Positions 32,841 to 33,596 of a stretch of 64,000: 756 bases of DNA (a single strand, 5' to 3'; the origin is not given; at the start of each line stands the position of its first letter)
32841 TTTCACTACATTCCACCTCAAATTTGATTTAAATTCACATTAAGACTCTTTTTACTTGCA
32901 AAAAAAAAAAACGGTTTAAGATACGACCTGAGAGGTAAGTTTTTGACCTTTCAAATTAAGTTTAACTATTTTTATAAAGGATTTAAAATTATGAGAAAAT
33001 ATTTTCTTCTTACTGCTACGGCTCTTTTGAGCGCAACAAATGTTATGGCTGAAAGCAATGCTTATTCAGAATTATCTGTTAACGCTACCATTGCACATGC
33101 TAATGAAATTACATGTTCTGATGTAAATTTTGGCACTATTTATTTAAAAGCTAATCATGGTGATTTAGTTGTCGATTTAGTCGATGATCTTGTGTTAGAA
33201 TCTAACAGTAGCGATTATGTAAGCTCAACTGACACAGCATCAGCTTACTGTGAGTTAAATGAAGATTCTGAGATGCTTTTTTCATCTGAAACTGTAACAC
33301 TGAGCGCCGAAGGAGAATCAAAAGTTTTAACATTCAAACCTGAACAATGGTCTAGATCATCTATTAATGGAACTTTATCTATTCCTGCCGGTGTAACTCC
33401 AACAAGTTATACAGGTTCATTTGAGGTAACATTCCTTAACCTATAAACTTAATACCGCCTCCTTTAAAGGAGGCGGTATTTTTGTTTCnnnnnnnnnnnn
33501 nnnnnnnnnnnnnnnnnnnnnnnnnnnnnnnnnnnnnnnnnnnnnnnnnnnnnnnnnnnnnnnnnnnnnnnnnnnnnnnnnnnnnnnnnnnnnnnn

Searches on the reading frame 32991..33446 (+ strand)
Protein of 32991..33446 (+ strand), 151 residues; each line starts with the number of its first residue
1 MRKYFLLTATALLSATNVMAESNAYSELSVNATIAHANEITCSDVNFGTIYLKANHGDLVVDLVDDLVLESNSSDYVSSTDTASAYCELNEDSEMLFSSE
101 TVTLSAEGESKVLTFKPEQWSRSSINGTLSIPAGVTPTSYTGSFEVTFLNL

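Call 12: search_protein_families(library=pfam, proteins=[window:32991-33446:+], max_evalue=0.01)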
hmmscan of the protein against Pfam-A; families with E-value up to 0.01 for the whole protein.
window:32991-33446:+ (151 aa): 1 family
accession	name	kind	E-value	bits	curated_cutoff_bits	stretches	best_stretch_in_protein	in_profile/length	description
PF14352.11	DUF4402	-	0.0029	18.7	25.2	0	84-148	66-127/129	Domain of unknown function (DUF4402)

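Call 20: find_homologous_proteins(query=window:32991-33443:+)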
Query window:32991-33443:+ (151 aa): 10 proteins with E <= 0.001 among 81 candidates.
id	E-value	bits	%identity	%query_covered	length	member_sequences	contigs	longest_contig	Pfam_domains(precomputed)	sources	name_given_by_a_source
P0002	5.2e-88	310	99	100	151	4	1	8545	-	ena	-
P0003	3.5e-65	236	75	99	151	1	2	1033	-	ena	-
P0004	3.8e-65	236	76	99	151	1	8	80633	-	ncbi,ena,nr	ncbi:MAG: hypothetical protein IJ019_00430 [Alphaproteobacteria bacterium]|nr:hypothetical protein [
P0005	7.5e-13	66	34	98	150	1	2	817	-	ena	-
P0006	4.3e-11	61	35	99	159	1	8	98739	-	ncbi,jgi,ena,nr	ncbi:MAG: hypothetical protein E7016_00895 [Alphaproteobacteria bacterium]|nr:hypothetical protein [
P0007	1.2e-10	59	38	97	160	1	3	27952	PF14352.12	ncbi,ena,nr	ncbi:MAG: DUF4402 domain-containing protein [Alphaproteobacteria bacterium]|nr:DUF4402 domain-contai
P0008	2.6e-10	58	33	97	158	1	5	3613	PF14352.12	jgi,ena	-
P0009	8.0e-9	53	34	99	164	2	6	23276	-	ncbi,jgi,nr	ncbi:MAG: hypothetical protein E7016_05635 [Alphaproteobacteria bacterium]|nr:hypothetical protein [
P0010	2.7e-8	52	35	97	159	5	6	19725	PF14352.12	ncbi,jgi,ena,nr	ncbi:MAG: hypothetical protein E7016_06530 [Alphaproteobacteria bacterium]|nr:hypothetical protein [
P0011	4.5e-6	45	46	34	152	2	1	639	-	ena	-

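Call 31: find_homologous_proteins(query=A2)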
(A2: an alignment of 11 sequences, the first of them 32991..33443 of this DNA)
Query A2 (11 sequences) (151 aa, profile of the alignment): 185 proteins with E <= 0.001 among 8000 candidates; the best 120 are listed.
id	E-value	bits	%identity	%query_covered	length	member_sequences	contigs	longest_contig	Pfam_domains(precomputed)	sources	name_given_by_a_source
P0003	1.3e-56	209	75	99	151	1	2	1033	-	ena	-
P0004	2.5e-54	201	76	99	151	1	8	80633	-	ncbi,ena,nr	ncbi:MAG: hypothetical protein IJ019_00430 [Alphaproteobacteria bacterium]|nr:hypothetical protein [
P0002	3.8e-54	201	99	100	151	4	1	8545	-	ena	-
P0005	2.2e-51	192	34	98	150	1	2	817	-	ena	-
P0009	2.4e-50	188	34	99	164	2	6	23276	-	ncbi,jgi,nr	ncbi:MAG: hypothetical protein E7016_05635 [Alphaproteobacteria bacterium]|nr:hypothetical protein [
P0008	6.0e-49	184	33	97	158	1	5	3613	PF14352.12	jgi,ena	-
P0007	9.5e-48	180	38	97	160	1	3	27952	PF14352.12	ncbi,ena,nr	ncbi:MAG: DUF4402 domain-containing protein [Alphaproteobacteria bacterium]|nr:DUF4402 domain-contai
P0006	1.2e-46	176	35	99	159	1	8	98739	-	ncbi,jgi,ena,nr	ncbi:MAG: hypothetical protein E7016_00895 [Alphaproteobacteria bacterium]|nr:hypothetical protein [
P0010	1.3e-43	166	35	97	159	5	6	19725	PF14352.12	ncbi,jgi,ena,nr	ncbi:MAG: hypothetical protein E7016_06530 [Alphaproteobacteria bacterium]|nr:hypothetical protein [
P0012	5.0e-42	161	38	97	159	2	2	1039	PF14352.12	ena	-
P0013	9.1e-42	160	37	97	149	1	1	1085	-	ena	-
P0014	1.1e-41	160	42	98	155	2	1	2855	PF14352.12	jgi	-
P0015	1.1e-41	160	38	97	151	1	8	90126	-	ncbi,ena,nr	ncbi:MAG: DUF4402 domain-containing protein [Alphaproteobacteria bacterium]|nr:DUF4402 domain-contai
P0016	2.6e-41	159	38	97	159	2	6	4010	PF14352.12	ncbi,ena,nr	ncbi:MAG: DUF4402 domain-containing protein [Alphaproteobacteria bacterium]|nr:DUF4402 domain-contai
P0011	3.2e-41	159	46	34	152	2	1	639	-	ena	-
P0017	3.6e-41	159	35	97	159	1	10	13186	-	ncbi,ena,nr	ncbi:MAG: hypothetical protein IJ019_02705 [Alphaproteobacteria bacterium]|nr:hypothetical protein [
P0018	2.4e-40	156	41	97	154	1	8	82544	PF14352.12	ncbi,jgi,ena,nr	ncbi:MAG: DUF4402 domain-containing protein [Alphaproteobacteria bacterium]|nr:DUF4402 domain-contai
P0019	2.7e-40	156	34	97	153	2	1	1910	PF14352.12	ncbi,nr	ncbi:MAG: DUF4402 domain-containing protein [Alphaproteobacteria bacterium]|nr:DUF4402 domain-contai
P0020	3.1e-40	156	36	98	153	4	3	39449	PF14352.12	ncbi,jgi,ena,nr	ncbi:MAG: hypothetical protein E7016_03865 [Alphaproteobacteria bacterium]|nr:hypothetical protein [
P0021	4.2e-40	155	36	97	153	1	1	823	PF14352.12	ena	-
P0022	2.3e-39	153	36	97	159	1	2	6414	PF14352.12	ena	-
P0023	3.0e-39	152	41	97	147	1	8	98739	PF14352.12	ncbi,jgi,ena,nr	ncbi:MAG: DUF4402 domain-containing protein [Alphaproteobacteria bacterium]|nr:DUF4402 domain-contai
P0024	4.6e-39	152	36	98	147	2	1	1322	PF14352.12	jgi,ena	-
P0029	3.3e-38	149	30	89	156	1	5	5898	PF14352.12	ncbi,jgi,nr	ncbi:MAG: DUF4402 domain-containing protein [Alphaproteobacteria bacterium]|nr:DUF4402 domain-contai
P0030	3.6e-38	149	43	98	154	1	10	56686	-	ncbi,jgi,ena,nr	ncbi:MAG: hypothetical protein E7016_02660 [Alphaproteobacteria bacterium]|nr:hypothetical protein [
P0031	3.8e-38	149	34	98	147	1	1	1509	PF14352.12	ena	-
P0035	1.5e-37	147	36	97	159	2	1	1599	PF14352.12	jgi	-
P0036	1.7e-37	147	35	97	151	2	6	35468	-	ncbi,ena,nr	ncbi:MAG: hypothetical protein IJ019_05655 [Alphaproteobacteria bacterium]|nr:hypothetical protein [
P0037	1.8e-37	147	35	99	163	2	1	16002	PF14352.12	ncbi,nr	ncbi:MAG: DUF4402 domain-containing protein [Alphaproteobacteria bacterium]|nr:DUF4402 domain-contai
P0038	2.3e-37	146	38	97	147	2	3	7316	PF14352.12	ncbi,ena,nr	ncbi:MAG: DUF4402 domain-containing protein [Alphaproteobacteria bacterium]|nr:DUF4402 domain-contai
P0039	2.6e-37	146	33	98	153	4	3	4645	PF14352.12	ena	-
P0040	2.8e-37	146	37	97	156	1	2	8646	PF14352.12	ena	-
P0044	6.1e-37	145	35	97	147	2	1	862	PF14352.12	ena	-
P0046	6.2e-37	145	40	97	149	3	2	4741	PF14352.12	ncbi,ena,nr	ncbi:MAG: DUF4402 domain-containing protein [Alphaproteobacteria bacterium]|nr:DUF4402 domain-contai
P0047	7.6e-37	145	36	97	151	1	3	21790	PF14352.12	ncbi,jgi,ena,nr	ncbi:MAG: DUF4402 domain-containing protein [Alphaproteobacteria bacterium]|nr:DUF4402 domain-contai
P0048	7.7e-37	145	33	99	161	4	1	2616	PF14352.12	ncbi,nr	ncbi:MAG: DUF4402 domain-containing protein [Alphaproteobacteria bacterium]|nr:DUF4402 domain-contai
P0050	1.0e-36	144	32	97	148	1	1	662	PF14352.12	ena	-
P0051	1.3e-36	144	34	98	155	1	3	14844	PF14352.12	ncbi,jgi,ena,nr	ncbi:MAG: DUF4402 domain-containing protein [Alphaproteobacteria bacterium]|nr:DUF4402 domain-contai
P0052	2.0e-36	143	33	97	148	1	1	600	PF14352.12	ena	-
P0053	2.0e-36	143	34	97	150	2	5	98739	PF14352.12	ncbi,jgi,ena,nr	ncbi:MAG: hypothetical protein E7016_00930 [Alphaproteobacteria bacterium]|nr:hypothetical protein [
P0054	4.5e-36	142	34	99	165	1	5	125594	PF14352.12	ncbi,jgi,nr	ncbi:MAG: DUF4402 domain-containing protein [Alphaproteobacteria bacterium]|nr:DUF4402 domain-contai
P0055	5.1e-36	142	35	98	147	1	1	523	PF14352.12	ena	-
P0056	5.5e-36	142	33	97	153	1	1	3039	PF14352.12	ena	-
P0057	6.8e-36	141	37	98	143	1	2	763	PF14352.12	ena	-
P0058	8.3e-36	141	33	97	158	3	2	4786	PF14352.12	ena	-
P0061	2.2e-35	140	34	97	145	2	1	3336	PF14352.12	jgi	-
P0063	2.9e-35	139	33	97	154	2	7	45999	PF14352.12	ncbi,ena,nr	ncbi:MAG: DUF4402 domain-containing protein [Alphaproteobacteria bacterium]|nr:DUF4402 domain-contai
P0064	2.9e-35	139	33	97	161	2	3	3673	PF14352.12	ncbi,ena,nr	ncbi:MAG: DUF4402 domain-containing protein [Alphaproteobacteria bacterium]|nr:DUF4402 domain-contai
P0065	3.1e-35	139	31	99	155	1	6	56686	PF14352.12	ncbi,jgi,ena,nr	ncbi:MAG: DUF4402 domain-containing protein [Alphaproteobacteria bacterium]|nr:DUF4402 domain-contai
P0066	3.1e-35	139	35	98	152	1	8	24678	PF14352.12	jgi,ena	-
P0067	3.2e-35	139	31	97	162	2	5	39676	PF14352.12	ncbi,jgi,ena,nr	ncbi:MAG: DUF4402 domain-containing protein [Alphaproteobacteria bacterium]|nr:DUF4402 domain-contai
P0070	6.3e-35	138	33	99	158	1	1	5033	-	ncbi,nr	ncbi:MAG: hypothetical protein IJF12_00400 [Alphaproteobacteria bacterium]|nr:hypothetical protein [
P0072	1.8e-34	137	35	95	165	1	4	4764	PF14352.12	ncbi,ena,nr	ncbi:MAG: DUF4402 domain-containing protein [Alphaproteobacteria bacterium]|nr:DUF4402 domain-contai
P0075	4.0e-34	136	37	97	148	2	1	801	PF14352.12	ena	-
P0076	4.6e-34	135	37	97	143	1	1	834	PF14352.12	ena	-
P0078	5.5e-34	135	33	98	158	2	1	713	PF14352.12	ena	-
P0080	1.0e-33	134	37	97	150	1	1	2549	PF14352.12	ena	-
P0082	1.1e-33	134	28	97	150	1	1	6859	-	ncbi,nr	ncbi:MAG: hypothetical protein IJF12_04990 [Alphaproteobacteria bacterium]|nr:hypothetical protein [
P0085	2.0e-33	133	32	99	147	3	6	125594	PF14352.12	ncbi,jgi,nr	ncbi:MAG: hypothetical protein E7016_00350 [Alphaproteobacteria bacterium]|nr:hypothetical protein [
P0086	2.3e-33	133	34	98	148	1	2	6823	-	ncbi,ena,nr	ncbi:MAG: hypothetical protein IJF12_04715 [Alphaproteobacteria bacterium]|nr:hypothetical protein [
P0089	3.3e-33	133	37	95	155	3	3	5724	PF14352.12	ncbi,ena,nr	ncbi:MAG: DUF4402 domain-containing protein [Alphaproteobacteria bacterium]|nr:DUF4402 domain-contai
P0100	3.2e-32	130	33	97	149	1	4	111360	PF14352.12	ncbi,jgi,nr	ncbi:MAG: hypothetical protein E7016_04995 [Alphaproteobacteria bacterium]|nr:hypothetical protein [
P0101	3.8e-32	129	34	97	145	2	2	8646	PF14352.12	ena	-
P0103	5.1e-32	129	37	97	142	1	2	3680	PF14352.12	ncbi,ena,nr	ncbi:MAG: hypothetical protein IJF12_00965 [Alphaproteobacteria bacterium]|nr:hypothetical protein [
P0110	1.2e-31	128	33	98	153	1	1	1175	PF14352.12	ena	-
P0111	2.1e-31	127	36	93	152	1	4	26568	PF14352.12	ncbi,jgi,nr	ncbi:MAG: DUF4402 domain-containing protein [Alphaproteobacteria bacterium]|nr:DUF4402 domain-contai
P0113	5.2e-31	126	31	97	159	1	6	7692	PF14352.12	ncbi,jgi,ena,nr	ncbi:MAG: DUF4402 domain-containing protein [Alphaproteobacteria bacterium]|nr:DUF4402 domain-contai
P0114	5.7e-31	125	32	95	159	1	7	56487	PF14352.12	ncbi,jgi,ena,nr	ncbi:MAG: DUF4402 domain-containing protein [Alphaproteobacteria bacterium]|nr:DUF4402 domain-contai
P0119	1.3e-30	124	56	37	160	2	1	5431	PF14352.12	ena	-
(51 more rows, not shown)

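Call 32: find_encoding_contigs(protein=P0004, flank=3000, max_places=10)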
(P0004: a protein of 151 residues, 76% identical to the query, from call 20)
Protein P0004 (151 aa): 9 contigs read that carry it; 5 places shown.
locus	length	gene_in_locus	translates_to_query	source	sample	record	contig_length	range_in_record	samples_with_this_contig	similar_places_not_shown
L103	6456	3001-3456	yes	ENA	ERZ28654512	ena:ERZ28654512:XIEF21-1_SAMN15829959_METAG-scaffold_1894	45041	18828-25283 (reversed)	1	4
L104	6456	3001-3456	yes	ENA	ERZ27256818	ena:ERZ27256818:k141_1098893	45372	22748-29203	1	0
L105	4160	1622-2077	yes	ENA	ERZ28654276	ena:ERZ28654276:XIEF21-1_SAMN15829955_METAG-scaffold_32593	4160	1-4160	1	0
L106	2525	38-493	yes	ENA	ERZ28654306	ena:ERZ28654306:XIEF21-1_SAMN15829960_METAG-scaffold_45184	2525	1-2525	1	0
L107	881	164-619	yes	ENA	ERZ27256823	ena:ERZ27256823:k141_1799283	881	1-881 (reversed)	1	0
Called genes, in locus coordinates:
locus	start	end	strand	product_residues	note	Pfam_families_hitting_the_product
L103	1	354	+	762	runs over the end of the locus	PF03709:OKR_DC_1_N, PF01276:OKR_DC_1, PF03711:OKR_DC_1_C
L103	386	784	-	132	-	PF01503:PRA-PH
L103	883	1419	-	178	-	-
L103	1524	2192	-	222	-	-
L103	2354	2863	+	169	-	PF00080:Sod_Cu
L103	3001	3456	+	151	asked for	-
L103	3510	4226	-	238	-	-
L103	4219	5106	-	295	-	-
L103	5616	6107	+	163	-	PF14352:DUF4402 (weak)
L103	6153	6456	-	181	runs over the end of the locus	-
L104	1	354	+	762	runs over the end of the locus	PF03709:OKR_DC_1_N, PF01276:OKR_DC_1, PF03711:OKR_DC_1_C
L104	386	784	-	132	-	PF01503:PRA-PH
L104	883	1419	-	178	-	-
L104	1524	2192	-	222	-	-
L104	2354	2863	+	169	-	PF00080:Sod_Cu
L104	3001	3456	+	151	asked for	-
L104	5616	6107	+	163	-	PF14352:DUF4402 (weak)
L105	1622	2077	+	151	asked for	-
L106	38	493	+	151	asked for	-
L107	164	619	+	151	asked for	-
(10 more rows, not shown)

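Call 33: find_encoding_contigs(protein=P0017, flank=3000, max_places=10)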
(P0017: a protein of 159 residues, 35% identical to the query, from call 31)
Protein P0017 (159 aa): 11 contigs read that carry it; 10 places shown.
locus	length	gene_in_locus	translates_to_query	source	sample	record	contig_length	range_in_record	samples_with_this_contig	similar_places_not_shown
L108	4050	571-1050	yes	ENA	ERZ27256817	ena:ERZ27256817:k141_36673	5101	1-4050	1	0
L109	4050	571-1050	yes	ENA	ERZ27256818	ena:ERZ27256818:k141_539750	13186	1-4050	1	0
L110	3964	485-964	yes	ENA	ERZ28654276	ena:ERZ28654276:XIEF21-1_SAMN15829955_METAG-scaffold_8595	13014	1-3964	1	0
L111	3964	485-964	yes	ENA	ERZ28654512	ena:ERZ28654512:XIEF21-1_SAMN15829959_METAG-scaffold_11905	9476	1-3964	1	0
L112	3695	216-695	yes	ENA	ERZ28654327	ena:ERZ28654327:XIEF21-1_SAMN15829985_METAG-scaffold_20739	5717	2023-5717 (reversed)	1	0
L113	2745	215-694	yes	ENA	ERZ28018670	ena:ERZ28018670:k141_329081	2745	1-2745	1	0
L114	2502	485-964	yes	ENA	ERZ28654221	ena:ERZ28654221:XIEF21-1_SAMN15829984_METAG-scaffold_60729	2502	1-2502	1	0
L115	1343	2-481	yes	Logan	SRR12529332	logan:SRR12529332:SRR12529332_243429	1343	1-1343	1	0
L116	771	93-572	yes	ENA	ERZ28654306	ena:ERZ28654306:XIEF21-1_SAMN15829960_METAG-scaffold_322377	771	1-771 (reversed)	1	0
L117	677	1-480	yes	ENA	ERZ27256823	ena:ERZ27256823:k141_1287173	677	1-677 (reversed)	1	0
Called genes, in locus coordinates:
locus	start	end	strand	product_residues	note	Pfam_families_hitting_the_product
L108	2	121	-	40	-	?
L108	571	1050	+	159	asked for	-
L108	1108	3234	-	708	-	PF02446:Glyco_hydro_77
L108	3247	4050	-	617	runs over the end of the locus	?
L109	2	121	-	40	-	?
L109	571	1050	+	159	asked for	-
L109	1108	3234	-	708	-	PF02446:Glyco_hydro_77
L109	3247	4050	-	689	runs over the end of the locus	PF02922:CBM_48, PF00128:Alpha-amylase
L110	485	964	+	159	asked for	-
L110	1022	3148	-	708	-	PF02446:Glyco_hydro_77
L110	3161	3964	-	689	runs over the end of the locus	PF02922:CBM_48, PF00128:Alpha-amylase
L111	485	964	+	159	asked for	-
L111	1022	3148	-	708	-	PF02446:Glyco_hydro_77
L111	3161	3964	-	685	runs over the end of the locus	PF02922:CBM_48, PF00128:Alpha-amylase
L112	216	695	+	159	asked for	-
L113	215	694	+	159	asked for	-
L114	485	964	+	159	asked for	-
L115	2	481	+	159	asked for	?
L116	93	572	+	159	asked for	-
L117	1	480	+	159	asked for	?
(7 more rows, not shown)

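Call 34: find_encoding_contigs(protein=P0030, flank=3000, max_places=10)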
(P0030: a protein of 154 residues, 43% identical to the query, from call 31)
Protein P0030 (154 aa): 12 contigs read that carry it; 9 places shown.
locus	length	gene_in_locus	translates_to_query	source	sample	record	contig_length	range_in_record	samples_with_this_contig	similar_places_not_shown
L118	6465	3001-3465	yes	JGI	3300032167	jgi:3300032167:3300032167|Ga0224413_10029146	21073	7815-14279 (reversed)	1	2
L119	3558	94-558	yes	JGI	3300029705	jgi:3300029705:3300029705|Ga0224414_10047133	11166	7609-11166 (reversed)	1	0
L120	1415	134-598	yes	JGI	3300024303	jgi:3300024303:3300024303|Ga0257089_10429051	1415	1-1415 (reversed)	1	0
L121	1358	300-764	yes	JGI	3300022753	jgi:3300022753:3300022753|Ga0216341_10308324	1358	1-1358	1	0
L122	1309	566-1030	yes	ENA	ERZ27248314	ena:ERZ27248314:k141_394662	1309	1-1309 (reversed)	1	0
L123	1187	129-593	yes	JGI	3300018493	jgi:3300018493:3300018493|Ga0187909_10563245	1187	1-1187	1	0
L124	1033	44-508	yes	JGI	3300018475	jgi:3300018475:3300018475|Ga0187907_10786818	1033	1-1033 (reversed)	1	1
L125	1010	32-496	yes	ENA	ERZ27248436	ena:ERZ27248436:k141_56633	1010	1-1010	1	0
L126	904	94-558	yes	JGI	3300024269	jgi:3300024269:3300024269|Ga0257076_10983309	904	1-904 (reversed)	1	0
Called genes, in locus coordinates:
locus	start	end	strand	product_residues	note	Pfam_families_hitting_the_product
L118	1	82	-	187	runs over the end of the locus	PF07081:DUF1349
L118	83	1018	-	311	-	PF00226:DnaJ, PF01556:DnaJ_C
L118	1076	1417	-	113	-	-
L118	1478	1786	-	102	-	-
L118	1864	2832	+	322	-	PF06258:Mito_fiss_Elm1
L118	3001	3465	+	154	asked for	-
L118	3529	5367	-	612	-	PF02518:HATPase_c (weak), PF13589:HATPase_c_3, PF00183:HSP90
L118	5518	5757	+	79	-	PF00037:Fer4 (weak), PF12797:Fer4_2 (faint), PF12837:Fer4_6 (weak), PF13237:Fer4_10 (weak), PF14697:Fer4_21 (faint), PF12838:Fer4_7 (weak), PF13187:Fer4_9 (weak), PF00037:Fer4 (weak), +2 more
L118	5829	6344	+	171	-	PF05656:DUF805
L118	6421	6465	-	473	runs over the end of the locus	-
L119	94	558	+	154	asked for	-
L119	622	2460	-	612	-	PF02518:HATPase_c (weak), PF13589:HATPase_c_3, PF00183:HSP90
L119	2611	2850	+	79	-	PF00037:Fer4 (weak), PF12797:Fer4_2 (faint), PF12837:Fer4_6 (weak), PF13237:Fer4_10 (weak), PF14697:Fer4_21 (faint), PF12838:Fer4_7 (weak), PF13187:Fer4_9 (weak), PF00037:Fer4 (weak), +2 more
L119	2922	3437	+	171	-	PF05656:DUF805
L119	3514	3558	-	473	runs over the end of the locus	-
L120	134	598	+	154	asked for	-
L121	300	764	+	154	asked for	-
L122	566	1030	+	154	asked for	-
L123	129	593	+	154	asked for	-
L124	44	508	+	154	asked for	-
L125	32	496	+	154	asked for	-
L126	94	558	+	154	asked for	-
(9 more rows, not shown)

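Call 38: search_protein_representatives(alignment_id=A2)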
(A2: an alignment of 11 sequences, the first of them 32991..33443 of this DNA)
Query: 11 sequences, 152 profile positions. Proteins with E-value up to 0.001 (for the whole library): 484; up to 1e-10: 172; up to 1e-30: 56. The best 150 are listed.
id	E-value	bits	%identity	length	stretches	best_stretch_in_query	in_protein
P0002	1.2e-54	200.6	-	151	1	1-151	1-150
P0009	7.8e-51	188.3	-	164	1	1-151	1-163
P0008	1.9e-49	183.8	-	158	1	1-151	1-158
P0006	3.7e-47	176.3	-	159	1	1-151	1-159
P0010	4.1e-44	166.4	-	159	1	1-151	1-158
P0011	1.0e-41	158.7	-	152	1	1-151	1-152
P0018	7.5e-41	155.9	-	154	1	1-151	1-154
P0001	7.9e-40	152.5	-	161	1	1-152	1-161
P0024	1.5e-39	151.7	-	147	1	1-150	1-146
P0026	1.0e-38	148.9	-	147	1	1-151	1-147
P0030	1.1e-38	148.8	-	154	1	1-151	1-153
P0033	1.6e-38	148.3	-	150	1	1-151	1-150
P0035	4.9e-38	146.7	-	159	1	1-151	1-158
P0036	5.3e-38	146.6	-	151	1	1-151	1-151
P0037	5.9e-38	146.5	-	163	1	1-151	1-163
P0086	7.2e-34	133.2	-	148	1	1-151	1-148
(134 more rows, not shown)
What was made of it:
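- Tried and rejected: A profile was needed to reach the family (calls 31, 38).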

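Call 46: predict_structure(alignment_id=A3)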
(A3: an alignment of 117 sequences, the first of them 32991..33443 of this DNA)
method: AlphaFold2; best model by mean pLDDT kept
length: 151 residues; sequences in the alignment: 117
mean_pLDDT: 84.1   pTM: 0.70
mean pLDDT of the five models: 84.1, 83.7, 83.2, 83.2, 82.0
residues with pLDDT >= 90: 87; 70-90: 29; 50-70: 28; < 50: 7
segments of 3 or more residues with pLDDT < 50: 18-20
pLDDT, mean of each block of 10 residues (from residue 1): 60 52 53 69 95 95 89 92 92 90 97 96 94 97 91 76
secondary structure, 60 per line:
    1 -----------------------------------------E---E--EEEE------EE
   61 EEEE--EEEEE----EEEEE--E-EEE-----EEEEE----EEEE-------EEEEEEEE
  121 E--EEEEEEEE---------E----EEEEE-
elements in order: E49-52 E59-64 E67-71 E76-80 E85-87 E93-97 E102-105 E113-121 E124-131 E146-150
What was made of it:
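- On Chaperone-usher fibre subunit (Caf1 / CsuA/B): The AF2 model has pLDDT 84, a beta-sandwich from residue 41 to 151 and a disordered N-terminal 40 residues (call 46).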

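Call 48: search_solved_structures(query=A3, max_evalue=1)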
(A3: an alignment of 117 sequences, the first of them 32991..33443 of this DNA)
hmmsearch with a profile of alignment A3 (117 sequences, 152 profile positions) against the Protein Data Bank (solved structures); distinct sequences matched with E-value up to 1: 0.
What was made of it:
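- On Chaperone-usher fibre subunit (Caf1 / CsuA/B): There is no PDB sequence hit (call 48).
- Closest known: Pfam DUF4402. Different: The PDB sequence search finds nothing (call 48).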

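Call 49: fold_search(model_id=the predicted structure, library=pdb)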
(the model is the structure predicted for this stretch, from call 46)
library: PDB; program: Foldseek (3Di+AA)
matches with E <= 10: 446; with E <= 0.001: 0
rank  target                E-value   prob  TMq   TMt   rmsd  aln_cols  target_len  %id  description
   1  3dsn_B                2.0e-01  0.57  0.32  0.33  10.4       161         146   12  Crystal structure of the complex of the Caf1M chaperone with the mini-fiber of two Caf1 subunits (Caf1:Caf1), carrying (released 2009-07-14)
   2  7zl4_B                3.4e-01  0.35  0.29  0.29   9.6       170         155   13  Cryo-EM structure of archaic chaperone-usher Csu pilus of Acinetobacter baumannii (released 2022-08-03)
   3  6fq0_D                4.7e-01  0.13  0.22  0.25   9.5       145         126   16  Crystal structure of the CsuC-CsuA/B chaperone-subunit preassembly complex of the archaic chaperone-usher Csu pili of  (released 2018-09-26)
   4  6fq0_B                4.9e-01  0.14  0.23  0.26   9.3       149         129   16  Crystal structure of the CsuC-CsuA/B chaperone-subunit preassembly complex of the archaic chaperone-usher Csu pili of  (released 2018-09-26)
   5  3dsn_C                5.5e-01  0.84  0.46  0.51   4.3       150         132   14  Crystal structure of the complex of the Caf1M chaperone with the mini-fiber of two Caf1 subunits (Caf1:Caf1), carrying (released 2009-07-14)
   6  3dos_C                5.8e-01  0.80  0.45  0.50   4.6       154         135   14  Crystal structure of the complex of the Caf1M chaperone with the mini-fiber of two Caf1 subunits (Caf1:Caf1), carrying (released 2009-07-14)
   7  9pr8_B                5.8e-01  0.14  0.23  0.08  13.2       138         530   13  Crystal Structure of the Clostridiodes difficile CspC-CspA heterodimer. (released 2026-01-21)
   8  7zl4_A                6.4e-01  0.21  0.27  0.28   9.1       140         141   15  Cryo-EM structure of archaic chaperone-usher Csu pilus of Acinetobacter baumannii (released 2022-08-03)
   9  8kad_B                7.5e-01  0.33  0.29  0.36   5.9       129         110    7  Crystal structure of an antibody light chain tetramer with 3D domain swapping (released 2023-12-27)
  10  7qoi_CD               8.7e-01  0.09  0.22  0.10  19.0       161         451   11  Unique vertex of the phicrAss001 virion (released 2023-03-29)
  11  6fqa_D                9.2e-01  0.10  0.23  0.26  11.0       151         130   16  Crystal structure of the CsuC-CsuA/B chaperone-subunit preassembly complex of the archaic chaperone-usher Csu pili of  (released 2018-09-26)
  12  9j4r_B                9.7e-01  0.06  0.14  0.08  14.5       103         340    7  Cryo-EM structure of ferric ion importer, FbpBC, from Thermus thermophilus (released 2025-08-13)
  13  6zc5_K                1.0e+00  0.06  0.17  0.14  11.5       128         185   12  Human Adenovirus serotype D10 FiberKnob protein (released 2021-06-30)
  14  5d55_B                1.1e+00  0.18  0.29  0.30   7.2       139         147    9  Crystal structure of the E. coli Hda pilus minor tip subunit, HdaB (released 2016-08-10)
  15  4cw8                  1.3e+00  0.05  0.18  0.19  17.5       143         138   11  Structure of the carboxy-terminal domain of the turkey type 3 siadenovirus fibre, virulent form (released 2015-04-08)
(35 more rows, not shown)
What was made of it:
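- On Chaperone-usher fibre subunit (Caf1 / CsuA/B): The top Foldseek hits are Caf1 and CsuA/B, but with E 0.2-0.6 and TM up to 0.51 (call 49).
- Closest known: Pfam DUF4402. Same: The top Foldseek hits are Caf1 and CsuA/B (call 49).
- The pilin-like reading of the proteins rests on non-significant Foldseek hits (E 0.2-0.6; call 49).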
